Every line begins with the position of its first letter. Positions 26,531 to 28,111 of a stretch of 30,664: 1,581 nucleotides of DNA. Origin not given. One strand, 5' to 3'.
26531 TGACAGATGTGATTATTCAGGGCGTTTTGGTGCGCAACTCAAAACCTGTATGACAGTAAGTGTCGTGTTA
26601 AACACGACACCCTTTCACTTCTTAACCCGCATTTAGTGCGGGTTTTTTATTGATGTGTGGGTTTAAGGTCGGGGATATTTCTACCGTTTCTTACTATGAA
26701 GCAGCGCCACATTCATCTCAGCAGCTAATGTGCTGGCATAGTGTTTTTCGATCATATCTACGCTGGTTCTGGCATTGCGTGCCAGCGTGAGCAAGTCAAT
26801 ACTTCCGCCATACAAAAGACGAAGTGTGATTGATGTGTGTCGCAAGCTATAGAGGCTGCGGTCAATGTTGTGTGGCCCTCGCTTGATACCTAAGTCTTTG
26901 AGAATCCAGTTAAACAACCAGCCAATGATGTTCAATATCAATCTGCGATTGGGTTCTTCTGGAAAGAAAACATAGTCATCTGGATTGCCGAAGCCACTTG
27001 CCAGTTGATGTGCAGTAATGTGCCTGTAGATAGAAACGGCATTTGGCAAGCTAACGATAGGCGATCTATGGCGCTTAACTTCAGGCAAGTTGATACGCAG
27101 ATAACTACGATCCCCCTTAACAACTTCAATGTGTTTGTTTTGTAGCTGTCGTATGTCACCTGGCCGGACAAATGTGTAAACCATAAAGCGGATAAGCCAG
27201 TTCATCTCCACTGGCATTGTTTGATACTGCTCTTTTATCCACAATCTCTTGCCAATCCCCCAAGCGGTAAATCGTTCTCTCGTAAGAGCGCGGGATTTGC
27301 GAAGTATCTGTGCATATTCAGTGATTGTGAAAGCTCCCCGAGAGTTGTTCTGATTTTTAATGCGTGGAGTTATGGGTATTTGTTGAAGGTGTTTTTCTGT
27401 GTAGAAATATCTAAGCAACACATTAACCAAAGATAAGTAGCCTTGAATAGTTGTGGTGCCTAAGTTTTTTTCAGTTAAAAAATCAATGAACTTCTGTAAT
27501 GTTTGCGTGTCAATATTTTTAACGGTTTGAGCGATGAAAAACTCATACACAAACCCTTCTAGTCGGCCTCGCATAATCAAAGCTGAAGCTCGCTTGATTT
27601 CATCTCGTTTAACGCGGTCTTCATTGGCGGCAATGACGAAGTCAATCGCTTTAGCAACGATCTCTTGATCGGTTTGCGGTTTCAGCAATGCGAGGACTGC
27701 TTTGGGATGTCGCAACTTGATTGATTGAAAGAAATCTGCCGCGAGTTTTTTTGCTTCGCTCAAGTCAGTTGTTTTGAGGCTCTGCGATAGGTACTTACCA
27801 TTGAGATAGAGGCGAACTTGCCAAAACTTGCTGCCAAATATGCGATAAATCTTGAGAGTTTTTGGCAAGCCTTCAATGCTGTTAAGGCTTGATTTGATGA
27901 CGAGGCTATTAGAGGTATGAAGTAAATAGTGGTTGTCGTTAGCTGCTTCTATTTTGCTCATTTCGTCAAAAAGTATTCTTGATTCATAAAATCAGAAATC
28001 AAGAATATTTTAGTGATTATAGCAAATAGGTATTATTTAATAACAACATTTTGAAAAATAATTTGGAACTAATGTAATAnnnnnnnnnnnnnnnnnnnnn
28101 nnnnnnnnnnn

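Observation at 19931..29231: Integrative element that targets the 5' end of a porin gene and replaces the expressed porin with its own start-less copy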

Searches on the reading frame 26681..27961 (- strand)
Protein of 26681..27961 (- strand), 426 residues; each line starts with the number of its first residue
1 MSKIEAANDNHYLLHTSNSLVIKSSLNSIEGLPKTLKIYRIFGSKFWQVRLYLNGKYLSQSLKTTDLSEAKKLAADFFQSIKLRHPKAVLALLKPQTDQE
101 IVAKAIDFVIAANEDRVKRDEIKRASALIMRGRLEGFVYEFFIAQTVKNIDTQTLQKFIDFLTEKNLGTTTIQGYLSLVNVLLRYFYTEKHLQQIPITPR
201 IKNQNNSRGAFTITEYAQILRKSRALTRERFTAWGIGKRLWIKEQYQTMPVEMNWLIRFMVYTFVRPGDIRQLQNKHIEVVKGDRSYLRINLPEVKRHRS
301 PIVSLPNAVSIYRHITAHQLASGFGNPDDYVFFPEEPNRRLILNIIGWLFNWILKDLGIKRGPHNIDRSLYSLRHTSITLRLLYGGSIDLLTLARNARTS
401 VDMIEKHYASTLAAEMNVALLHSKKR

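Call 11: search_protein_families(library=pfam, proteins=[window:26681-27961:-], max_evalue=0.01)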
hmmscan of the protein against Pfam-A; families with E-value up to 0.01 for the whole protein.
window:26681-27961:- (426 aa): 3 families
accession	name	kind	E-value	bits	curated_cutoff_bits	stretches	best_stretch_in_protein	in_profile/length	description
PF13102.12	Phage_int_SAM_5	-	0.00012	22.9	22.3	1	145-196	41-92/98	Phage integrase SAM-like domain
PF00589.27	Phage_integrase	-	0.0044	17.2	27.1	0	247-366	18-125/172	Phage integrase family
PF02899.23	Phage_int_SAM_1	-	0.0083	16.8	22.3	0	145-190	38-83/83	Phage integrase, N-terminal SAM-like domain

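Call 15: find_homologous_proteins(query=window:26681-27961:-, max_evalue=1e-10)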
Query window:26681-27961:- (426 aa): 3353 proteins with E <= 1e-10 among 7775 candidates; the best 120 are listed.
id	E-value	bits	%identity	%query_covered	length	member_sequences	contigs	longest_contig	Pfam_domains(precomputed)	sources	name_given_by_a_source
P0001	6.8e-281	949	100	100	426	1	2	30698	-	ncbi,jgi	ncbi:MAG: hypothetical protein RLZ36_94 [Pseudomonadota bacterium]|jgi:integrase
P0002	1.2e-230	783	82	99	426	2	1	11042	-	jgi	jgi:integrase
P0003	2.9e-225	766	84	93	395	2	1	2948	-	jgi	jgi:integrase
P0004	2.5e-214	730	74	100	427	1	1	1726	-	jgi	jgi:integrase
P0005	5.4e-209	712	73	99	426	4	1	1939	PF02899.24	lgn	-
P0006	9.2e-208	708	72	99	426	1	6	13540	PF02899.24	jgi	jgi:integrase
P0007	4.9e-207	706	72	99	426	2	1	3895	PF02899.24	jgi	jgi:integrase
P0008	2.1e-205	700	72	99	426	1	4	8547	-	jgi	jgi:integrase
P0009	6.1e-193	659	67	99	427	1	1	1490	-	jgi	jgi:integrase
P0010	5.9e-156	538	57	100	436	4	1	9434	-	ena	-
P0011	5.0e-155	534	56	100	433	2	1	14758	-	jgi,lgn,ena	jgi:integrase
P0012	6.0e-155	534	58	98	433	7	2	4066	-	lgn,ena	-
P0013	9.4e-155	534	58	98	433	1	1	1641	-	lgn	-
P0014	1.1e-154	533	58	98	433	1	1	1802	-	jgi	-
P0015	1.6e-154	533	57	98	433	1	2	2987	-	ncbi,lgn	-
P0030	8.7e-154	530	57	98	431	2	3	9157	PF13102.13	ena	-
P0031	1.4e-153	530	57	98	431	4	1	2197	PF13102.13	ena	-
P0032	1.8e-153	529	57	98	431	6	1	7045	PF13102.13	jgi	jgi:integrase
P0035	3.1e-153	529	55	99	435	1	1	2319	PF13102.13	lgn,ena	-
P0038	4.2e-153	528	55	99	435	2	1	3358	PF13102.13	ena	-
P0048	1.1e-152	527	55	98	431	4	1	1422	PF13102.13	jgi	jgi:integrase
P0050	1.2e-152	527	55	99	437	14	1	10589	PF13102.13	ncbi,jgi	jgi:integrase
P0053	1.6e-152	526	55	99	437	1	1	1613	PF13102.13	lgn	-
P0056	2.7e-152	526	56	99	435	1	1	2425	PF13102.13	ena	-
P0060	7.1e-152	524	55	99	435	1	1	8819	PF13102.13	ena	-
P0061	1.4e-151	523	56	98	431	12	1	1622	PF13102.13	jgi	jgi:integrase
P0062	1.4e-151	523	55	99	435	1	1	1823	PF13102.13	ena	-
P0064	1.7e-151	523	56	99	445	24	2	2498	PF13102.13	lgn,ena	-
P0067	2.1e-151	523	56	99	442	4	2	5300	PF13102.13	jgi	jgi:integrase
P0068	2.4e-151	522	55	99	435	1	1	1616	PF13102.13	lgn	-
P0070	3.0e-151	522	54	99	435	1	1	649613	PF13102.13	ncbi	-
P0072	3.9e-151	522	56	99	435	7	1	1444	PF13102.13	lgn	-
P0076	8.4e-151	521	55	100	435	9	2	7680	PF13102.13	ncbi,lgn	-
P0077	8.8e-151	521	55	99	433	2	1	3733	PF00589.28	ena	-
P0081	1.4e-150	520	55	99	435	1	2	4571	PF13102.13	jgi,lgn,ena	jgi:integrase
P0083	1.5e-150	520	59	93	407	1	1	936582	-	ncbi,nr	ncbi:hypothetical protein C5F52_01645 [Limnohabitans sp. TS-CS-82]|nr:hypothetical protein C5F52_016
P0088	2.2e-150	519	56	99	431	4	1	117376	PF13102.13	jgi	jgi:integrase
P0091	2.8e-150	519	55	100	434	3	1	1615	PF13102.13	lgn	-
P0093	3.6e-150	519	55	98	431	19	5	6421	PF13102.13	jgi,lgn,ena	jgi:integrase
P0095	4.8e-150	518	55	99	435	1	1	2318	PF13102.13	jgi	jgi:integrase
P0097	5.3e-150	518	54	99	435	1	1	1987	PF13102.13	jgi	jgi:integrase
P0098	5.6e-150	518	54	99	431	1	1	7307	PF13102.13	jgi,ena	jgi:integrase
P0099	5.7e-150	518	56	100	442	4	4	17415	PF13102.13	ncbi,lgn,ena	-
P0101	8.6e-150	517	55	99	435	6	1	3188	PF13102.13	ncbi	-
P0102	8.7e-150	517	56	100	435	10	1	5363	PF13102.13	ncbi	-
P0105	1.8e-149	516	55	99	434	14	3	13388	PF13102.13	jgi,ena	-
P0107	2.5e-149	516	55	99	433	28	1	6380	PF13102.13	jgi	jgi:integrase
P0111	3.2e-149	515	55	98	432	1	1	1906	PF13102.13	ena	-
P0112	5.2e-149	515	54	99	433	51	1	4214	PF13102.13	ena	-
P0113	5.8e-149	515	55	100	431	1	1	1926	PF13102.13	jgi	jgi:integrase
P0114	5.8e-149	515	56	98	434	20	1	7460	PF13102.13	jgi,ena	-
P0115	5.8e-149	515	55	100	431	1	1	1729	PF13102.13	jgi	jgi:integrase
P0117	1.1e-148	514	55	99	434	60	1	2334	PF13102.13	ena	-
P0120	3.7e-148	512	55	99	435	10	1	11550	PF13102.13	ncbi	-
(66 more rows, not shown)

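Call 19: find_encoding_contigs(protein=P0002, flank=10000, max_places=6)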
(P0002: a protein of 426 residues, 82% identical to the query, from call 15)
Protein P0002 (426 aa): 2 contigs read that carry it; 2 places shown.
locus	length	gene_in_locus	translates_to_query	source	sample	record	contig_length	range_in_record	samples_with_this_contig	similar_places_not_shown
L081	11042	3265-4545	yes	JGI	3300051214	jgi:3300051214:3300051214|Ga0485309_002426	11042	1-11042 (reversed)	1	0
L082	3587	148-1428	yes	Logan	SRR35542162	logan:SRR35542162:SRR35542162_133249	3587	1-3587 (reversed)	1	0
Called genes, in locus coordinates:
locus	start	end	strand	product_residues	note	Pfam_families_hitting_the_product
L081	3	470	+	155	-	?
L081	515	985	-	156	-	-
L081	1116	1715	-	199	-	PF13505:OMP_b-brl, PF03922:OmpW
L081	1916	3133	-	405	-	PF13609:Porin_4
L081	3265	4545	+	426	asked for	-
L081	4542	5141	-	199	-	PF00589:Phage_integrase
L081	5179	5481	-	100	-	-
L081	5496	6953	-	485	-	-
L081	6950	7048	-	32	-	-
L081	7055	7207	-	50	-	-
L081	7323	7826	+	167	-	PF20346:DUF6641 (weak)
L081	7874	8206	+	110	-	-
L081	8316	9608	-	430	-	PF13609:Porin_4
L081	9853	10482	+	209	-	PF03232:COQ7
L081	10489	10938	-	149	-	PF02566:OsmC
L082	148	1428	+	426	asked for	-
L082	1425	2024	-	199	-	PF00589:Phage_integrase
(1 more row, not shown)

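Call 20: find_encoding_contigs(protein=P0006, flank=10000, max_places=8)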
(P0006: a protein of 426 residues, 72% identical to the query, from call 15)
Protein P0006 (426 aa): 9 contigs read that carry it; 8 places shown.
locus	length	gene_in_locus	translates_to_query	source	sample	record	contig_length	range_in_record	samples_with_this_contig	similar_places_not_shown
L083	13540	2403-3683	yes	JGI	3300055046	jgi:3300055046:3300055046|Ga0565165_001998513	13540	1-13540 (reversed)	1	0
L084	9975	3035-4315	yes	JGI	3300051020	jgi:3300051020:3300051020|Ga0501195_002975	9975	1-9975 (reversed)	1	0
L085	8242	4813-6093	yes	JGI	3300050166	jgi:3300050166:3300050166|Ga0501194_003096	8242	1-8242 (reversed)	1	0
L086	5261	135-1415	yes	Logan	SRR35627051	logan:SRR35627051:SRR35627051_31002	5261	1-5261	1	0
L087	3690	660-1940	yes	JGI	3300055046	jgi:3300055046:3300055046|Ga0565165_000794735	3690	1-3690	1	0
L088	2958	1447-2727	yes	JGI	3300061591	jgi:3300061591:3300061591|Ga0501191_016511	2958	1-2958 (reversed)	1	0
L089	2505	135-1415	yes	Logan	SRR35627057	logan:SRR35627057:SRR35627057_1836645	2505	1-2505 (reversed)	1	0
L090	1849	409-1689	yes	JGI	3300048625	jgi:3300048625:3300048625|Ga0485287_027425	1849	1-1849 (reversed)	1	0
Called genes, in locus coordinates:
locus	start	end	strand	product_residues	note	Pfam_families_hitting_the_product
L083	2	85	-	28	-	?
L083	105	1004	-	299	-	PF09084:NMT1 (faint), PF00497:SBP_bac_3, PF12974:Phosphonate-bd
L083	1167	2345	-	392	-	PF13609:Porin_4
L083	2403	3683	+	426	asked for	PF02899:Phage_int_SAM_1 (faint)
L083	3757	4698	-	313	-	-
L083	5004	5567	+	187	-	PF00239:Resolvase, PF02796:HTH_7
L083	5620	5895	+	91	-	-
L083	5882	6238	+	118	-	-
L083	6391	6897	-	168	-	-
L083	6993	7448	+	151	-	-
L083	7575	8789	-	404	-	PF13609:Porin_4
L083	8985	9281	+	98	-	PF15723:MqsR_toxin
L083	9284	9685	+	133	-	PF15731:MqsA_antitoxin, PF01381:HTH_3 (weak)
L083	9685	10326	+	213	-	PF03232:COQ7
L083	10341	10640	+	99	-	PF01909:NTP_transf_2 (faint)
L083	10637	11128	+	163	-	-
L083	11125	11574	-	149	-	PF02566:OsmC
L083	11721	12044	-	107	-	PF13560:HTH_31, PF01381:HTH_3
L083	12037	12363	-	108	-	PF05973:Gp49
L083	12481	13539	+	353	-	?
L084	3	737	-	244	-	PF00528:BPD_transp_1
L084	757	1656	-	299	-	PF00497:SBP_bac_3, PF09084:NMT1 (faint), PF12974:Phosphonate-bd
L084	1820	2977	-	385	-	PF13609:Porin_4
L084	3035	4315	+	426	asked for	PF02899:Phage_int_SAM_1 (faint)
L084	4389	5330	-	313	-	-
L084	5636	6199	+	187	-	PF00239:Resolvase, PF02796:HTH_7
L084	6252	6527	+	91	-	-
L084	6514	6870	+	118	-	-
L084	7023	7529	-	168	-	-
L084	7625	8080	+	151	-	-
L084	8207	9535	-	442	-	PF13609:Porin_4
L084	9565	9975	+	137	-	?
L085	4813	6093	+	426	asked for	PF02899:Phage_int_SAM_1 (faint)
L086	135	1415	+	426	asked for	PF02899:Phage_int_SAM_1 (faint)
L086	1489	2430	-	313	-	-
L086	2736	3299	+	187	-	PF00239:Resolvase, PF02796:HTH_7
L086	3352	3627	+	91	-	-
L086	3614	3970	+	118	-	-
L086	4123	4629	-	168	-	-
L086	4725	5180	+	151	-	-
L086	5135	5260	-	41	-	?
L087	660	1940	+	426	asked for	PF02899:Phage_int_SAM_1 (faint)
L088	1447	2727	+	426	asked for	PF02899:Phage_int_SAM_1 (faint)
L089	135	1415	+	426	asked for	PF02899:Phage_int_SAM_1 (faint)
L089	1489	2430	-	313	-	-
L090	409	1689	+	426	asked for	PF02899:Phage_int_SAM_1 (faint)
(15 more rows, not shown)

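Call 21: find_encoding_contigs(protein=P0008, flank=10000, max_places=6)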
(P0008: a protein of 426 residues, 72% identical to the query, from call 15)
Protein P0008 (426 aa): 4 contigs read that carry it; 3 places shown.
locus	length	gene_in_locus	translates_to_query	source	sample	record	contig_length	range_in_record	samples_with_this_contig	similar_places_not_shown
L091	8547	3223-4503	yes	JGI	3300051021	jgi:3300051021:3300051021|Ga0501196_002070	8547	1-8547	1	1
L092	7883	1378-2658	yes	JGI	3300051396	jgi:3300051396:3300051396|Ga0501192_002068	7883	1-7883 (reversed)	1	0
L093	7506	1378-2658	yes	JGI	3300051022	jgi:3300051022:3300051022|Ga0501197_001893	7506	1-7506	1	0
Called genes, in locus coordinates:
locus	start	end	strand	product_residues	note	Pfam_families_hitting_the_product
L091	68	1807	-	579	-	PF07519:Tannase, PF00326:Peptidase_S9 (faint)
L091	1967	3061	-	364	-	PF13609:Porin_4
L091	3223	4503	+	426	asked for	-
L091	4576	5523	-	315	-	-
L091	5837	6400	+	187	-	PF00239:Resolvase, PF02796:HTH_7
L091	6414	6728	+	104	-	-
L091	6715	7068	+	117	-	-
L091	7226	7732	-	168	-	-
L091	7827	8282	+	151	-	-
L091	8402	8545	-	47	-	?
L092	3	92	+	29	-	?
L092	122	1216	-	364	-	PF13609:Porin_4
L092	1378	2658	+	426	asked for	-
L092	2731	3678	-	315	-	-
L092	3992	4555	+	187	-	PF00239:Resolvase, PF02796:HTH_7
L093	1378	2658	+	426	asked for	-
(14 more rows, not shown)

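Call 36: find_related_loci(query=A1, collection=metagenome_contigs, flank=10000)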
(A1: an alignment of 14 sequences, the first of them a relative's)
Query A1 (426 aa) in metagenome_contigs; peptide patterns used: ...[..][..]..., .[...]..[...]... (x = any residue, [..] = any of these).
359 stretches matched a pattern; 144 encode a relative of the query (tblastn E <= 1e-3); the best 80 are kept; 80 distinct loci.
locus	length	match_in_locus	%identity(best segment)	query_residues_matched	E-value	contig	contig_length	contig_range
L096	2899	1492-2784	57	1-425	3e-171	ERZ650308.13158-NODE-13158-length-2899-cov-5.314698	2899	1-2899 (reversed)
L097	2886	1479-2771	57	1-425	2e-171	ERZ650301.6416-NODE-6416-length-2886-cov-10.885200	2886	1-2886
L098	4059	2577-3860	55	2-426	6e-167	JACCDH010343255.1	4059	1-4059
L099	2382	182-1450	57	7-425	1e-172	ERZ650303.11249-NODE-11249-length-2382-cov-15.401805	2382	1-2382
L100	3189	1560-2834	57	7-425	2e-169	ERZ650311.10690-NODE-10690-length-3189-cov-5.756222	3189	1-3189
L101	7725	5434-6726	56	1-425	4e-161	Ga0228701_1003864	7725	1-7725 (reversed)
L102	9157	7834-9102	57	7-425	8e-161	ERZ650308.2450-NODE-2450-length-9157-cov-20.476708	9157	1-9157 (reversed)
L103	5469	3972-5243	55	5-425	1e-162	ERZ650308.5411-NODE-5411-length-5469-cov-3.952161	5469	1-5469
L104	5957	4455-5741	55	1-425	1e-161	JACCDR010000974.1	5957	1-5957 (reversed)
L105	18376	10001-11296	54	1-425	2e-160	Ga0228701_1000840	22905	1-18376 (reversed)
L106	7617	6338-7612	57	7-425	2e-160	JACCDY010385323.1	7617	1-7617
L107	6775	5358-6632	56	6-426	3e-160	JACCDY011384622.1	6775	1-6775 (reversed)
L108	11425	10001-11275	56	6-426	1e-159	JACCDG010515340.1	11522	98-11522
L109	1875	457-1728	56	6-424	5e-173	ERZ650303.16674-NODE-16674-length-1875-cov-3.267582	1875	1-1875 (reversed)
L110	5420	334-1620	55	1-425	2e-161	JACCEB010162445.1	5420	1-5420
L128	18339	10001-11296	53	1-425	5e-156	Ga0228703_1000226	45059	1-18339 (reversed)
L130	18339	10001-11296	53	1-425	1e-155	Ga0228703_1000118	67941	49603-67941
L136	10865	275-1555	55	6-425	5e-155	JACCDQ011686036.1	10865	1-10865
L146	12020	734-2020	53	2-426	8e-154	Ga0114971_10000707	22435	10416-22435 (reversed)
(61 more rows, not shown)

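Call 37: find_related_loci(query=A1, collection=viral_contigs, flank=10000)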
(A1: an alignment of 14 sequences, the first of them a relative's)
Query A1 (426 aa) in viral_contigs; peptide patterns used: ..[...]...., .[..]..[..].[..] (x = any residue, [..] = any of these).
227 stretches matched a pattern; 4 encode a relative of the query (tblastn E <= 1e-3); 4 distinct loci.
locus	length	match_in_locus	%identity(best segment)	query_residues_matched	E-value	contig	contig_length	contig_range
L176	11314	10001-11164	26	16-426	2e-25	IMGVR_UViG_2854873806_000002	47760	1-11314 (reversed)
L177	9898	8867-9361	30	259-412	1e-13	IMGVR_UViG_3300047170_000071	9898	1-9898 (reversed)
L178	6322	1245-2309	25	47-412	2e-11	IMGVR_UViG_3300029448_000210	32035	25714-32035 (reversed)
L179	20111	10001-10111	51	371-409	2e-5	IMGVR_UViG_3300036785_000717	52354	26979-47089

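Call 45: search_protein_families(library=ncbifam, proteins=[window:26681-27961:-], max_evalue=0.01)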
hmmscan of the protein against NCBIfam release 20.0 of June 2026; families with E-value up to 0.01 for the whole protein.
window:26681-27961:- (426 aa): 1 family
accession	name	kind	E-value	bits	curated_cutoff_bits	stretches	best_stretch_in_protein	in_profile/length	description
NF040815.2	recomb_XerA_Arch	equivalog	0.0005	19.7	220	1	142-292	30-150/263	site-specific tyrosine recombinase/integron integrase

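Call 46: search_protein_families(library=phrogs, proteins=[window:26681-27961:-], max_evalue=0.001)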
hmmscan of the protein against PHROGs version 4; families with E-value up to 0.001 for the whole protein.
window:26681-27961:- (426 aa): 2 families
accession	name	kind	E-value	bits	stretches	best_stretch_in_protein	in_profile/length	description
phrog_1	-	integration and excision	9.8e-21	75.6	1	38-394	116-417/611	integrase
phrog_216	-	integration and excision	1e-05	25.8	1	250-380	73-194/301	integrase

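Call 47: search_protein_families(library=padloc, proteins=[window:26681-27961:-], max_evalue=0.001)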
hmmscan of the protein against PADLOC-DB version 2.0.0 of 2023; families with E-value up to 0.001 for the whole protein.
window:26681-27961:- (426 aa): 0 families

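Call 48: search_solved_structures(query=A1, max_evalue=0.01, show_alignments=1)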
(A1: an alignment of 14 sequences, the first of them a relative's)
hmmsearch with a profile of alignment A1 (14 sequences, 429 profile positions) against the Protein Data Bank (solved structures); distinct sequences matched with E-value up to 0.01: 0.

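Call 53: find_encoding_contigs(protein=P0083, flank=10000, max_places=3)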
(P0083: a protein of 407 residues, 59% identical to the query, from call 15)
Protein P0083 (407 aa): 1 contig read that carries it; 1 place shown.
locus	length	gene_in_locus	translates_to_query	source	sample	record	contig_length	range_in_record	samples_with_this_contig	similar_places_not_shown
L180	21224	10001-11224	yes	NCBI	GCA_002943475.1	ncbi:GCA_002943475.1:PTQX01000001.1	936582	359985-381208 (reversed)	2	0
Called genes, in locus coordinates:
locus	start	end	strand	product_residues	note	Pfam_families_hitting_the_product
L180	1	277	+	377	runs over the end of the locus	PF00108:Thiolase_N, PF00109:ketoacyl-synt (weak), PF02803:Thiolase_C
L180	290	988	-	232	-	PF14512:TM1586_NiRdase (faint), PF00881:Nitroreductase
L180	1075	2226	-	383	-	PF13609:Porin_4, PF00267:Porin_1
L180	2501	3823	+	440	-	-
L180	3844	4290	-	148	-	PF20346:DUF6641 (weak)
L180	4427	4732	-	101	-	-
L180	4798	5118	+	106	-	-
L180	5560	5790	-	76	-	-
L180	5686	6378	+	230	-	PF00589:Phage_integrase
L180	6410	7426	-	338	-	-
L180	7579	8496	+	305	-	-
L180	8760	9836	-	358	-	PF13609:Porin_4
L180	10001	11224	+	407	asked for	-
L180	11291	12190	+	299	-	PF09084:NMT1 (faint), PF00497:SBP_bac_3, PF12974:Phosphonate-bd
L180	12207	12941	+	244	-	PF00528:BPD_transp_1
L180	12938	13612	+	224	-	PF00528:BPD_transp_1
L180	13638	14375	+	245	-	PF02463:SMC_N (weak), PF00005:ABC_tran, PF13304:AAA_21 (faint)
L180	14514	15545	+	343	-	PF01979:Amidohydro_1, PF04909:Amidohydro_2 (weak)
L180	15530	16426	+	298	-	PF11227:DUF3025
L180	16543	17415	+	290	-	PF01435:Peptidase_M48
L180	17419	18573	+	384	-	-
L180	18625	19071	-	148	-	PF08327:AHSA1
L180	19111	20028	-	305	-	PF00291:PALP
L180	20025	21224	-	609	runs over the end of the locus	PF28550:DUF8436, PF01266:DAO (faint), PF21688:FAD-depend_C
